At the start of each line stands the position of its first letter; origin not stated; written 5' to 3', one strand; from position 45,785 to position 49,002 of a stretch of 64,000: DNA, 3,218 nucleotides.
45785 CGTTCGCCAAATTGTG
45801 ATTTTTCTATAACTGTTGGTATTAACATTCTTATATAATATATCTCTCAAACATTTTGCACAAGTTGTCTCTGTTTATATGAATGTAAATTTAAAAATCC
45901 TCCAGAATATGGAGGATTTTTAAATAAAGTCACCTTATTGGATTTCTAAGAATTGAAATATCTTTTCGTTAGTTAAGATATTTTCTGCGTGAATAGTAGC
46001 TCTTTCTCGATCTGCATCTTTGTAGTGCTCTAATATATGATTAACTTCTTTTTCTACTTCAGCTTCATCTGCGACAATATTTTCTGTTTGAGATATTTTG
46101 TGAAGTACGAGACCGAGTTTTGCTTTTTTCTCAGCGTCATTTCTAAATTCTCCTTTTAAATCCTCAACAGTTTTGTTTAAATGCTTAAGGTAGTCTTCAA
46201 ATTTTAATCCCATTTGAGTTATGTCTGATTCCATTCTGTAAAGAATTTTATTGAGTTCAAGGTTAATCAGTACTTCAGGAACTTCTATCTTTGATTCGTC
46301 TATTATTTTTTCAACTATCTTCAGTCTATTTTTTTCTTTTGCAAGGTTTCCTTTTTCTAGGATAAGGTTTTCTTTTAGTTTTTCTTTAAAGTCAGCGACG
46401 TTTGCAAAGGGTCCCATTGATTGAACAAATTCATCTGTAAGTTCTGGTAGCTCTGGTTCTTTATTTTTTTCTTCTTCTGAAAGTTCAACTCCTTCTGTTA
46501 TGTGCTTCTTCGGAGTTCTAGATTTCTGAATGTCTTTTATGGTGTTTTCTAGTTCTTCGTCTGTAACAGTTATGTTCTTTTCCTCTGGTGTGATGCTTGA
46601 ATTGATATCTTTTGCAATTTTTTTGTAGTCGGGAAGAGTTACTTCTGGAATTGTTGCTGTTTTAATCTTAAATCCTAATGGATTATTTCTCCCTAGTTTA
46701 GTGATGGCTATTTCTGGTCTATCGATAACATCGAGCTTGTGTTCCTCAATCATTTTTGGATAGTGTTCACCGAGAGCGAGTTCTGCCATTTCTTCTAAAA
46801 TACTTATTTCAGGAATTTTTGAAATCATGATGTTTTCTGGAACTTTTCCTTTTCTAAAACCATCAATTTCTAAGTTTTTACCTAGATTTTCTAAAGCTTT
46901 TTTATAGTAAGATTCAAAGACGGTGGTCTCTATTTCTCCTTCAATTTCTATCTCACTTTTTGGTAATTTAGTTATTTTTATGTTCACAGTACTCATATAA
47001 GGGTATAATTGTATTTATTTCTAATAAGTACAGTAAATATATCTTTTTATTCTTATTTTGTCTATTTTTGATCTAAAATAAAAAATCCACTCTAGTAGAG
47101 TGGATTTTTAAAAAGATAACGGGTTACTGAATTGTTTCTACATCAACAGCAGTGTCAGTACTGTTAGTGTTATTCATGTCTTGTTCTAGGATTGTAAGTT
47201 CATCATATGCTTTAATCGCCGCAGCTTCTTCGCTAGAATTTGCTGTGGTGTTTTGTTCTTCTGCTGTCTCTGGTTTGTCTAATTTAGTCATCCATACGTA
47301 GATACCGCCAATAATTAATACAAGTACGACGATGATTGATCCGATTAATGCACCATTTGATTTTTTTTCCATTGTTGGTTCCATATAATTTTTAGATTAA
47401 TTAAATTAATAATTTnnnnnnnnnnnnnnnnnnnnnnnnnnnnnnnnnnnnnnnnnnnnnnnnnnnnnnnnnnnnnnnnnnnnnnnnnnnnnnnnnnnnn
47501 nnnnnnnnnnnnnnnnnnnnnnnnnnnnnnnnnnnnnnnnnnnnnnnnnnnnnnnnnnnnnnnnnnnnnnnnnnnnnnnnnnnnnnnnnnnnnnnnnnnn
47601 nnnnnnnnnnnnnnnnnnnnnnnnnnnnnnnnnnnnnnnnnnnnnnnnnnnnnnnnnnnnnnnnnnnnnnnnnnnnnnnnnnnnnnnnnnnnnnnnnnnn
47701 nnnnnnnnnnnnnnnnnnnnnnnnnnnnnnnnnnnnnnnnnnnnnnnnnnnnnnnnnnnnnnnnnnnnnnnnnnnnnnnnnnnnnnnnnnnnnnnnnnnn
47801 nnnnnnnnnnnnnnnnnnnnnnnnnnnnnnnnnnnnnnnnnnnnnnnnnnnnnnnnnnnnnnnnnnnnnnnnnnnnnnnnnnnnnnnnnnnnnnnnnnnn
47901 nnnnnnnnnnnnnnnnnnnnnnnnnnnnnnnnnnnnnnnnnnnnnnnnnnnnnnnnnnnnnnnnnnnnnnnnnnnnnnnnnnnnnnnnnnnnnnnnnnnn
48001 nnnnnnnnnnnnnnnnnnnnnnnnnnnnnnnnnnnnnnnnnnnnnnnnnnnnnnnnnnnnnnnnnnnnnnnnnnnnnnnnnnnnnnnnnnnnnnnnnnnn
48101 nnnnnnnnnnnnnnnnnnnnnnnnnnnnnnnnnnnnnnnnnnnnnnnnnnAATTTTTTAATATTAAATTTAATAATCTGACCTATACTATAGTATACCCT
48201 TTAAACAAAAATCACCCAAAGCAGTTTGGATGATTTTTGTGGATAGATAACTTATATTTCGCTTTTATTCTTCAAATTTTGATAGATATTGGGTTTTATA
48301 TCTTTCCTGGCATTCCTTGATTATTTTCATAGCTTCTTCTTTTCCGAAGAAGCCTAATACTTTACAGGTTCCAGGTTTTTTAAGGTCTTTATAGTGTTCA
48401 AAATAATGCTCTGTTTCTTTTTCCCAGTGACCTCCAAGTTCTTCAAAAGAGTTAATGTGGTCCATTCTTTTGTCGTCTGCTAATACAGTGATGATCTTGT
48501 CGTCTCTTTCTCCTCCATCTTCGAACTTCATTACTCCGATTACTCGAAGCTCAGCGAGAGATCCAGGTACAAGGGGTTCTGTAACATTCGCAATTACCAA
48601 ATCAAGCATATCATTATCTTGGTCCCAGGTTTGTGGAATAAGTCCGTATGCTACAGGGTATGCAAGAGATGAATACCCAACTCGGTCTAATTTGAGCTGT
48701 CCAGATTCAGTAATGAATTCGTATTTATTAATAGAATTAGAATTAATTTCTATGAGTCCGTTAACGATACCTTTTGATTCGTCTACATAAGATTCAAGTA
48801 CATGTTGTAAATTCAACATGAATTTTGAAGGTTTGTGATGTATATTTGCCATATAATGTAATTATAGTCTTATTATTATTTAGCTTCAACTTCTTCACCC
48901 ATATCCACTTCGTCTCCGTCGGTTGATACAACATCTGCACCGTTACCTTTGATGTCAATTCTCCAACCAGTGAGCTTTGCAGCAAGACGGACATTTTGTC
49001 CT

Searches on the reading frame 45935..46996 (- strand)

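Call 14: search_protein_families(library=pfam, proteins=[window:45935-46996:-], max_evalue=0.00001)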
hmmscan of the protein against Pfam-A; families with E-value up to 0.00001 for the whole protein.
window:45935-46996:- (353 aa): 2 families
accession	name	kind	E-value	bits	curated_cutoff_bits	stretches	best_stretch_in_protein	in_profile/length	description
PF05697.18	Trigger_N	-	1.6e-28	100.2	22.2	1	5-155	2-143/144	Bacterial trigger factor protein (TF)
PF05698.19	Trigger_C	-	4.6e-25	89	22.7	1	200-336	2-139/162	Bacterial trigger factor protein (TF) C-terminus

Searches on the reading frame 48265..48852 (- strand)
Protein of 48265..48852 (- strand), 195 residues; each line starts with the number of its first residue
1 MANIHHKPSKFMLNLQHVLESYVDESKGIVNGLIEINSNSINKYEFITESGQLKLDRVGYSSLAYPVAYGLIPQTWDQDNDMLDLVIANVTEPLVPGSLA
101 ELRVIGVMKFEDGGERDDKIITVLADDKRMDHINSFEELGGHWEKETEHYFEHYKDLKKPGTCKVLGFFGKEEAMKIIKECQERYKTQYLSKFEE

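Call 14: search_protein_families(library=pfam, proteins=[window:48265-48852:-], max_evalue=0.00001)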
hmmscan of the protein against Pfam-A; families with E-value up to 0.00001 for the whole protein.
window:48265-48852:- (195 aa): 1 family
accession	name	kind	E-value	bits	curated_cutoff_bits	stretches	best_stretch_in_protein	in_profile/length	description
PF00719.24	Pyrophosphatase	-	1e-48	165.5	23.5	1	33-186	2-153/153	Inorganic pyrophosphatase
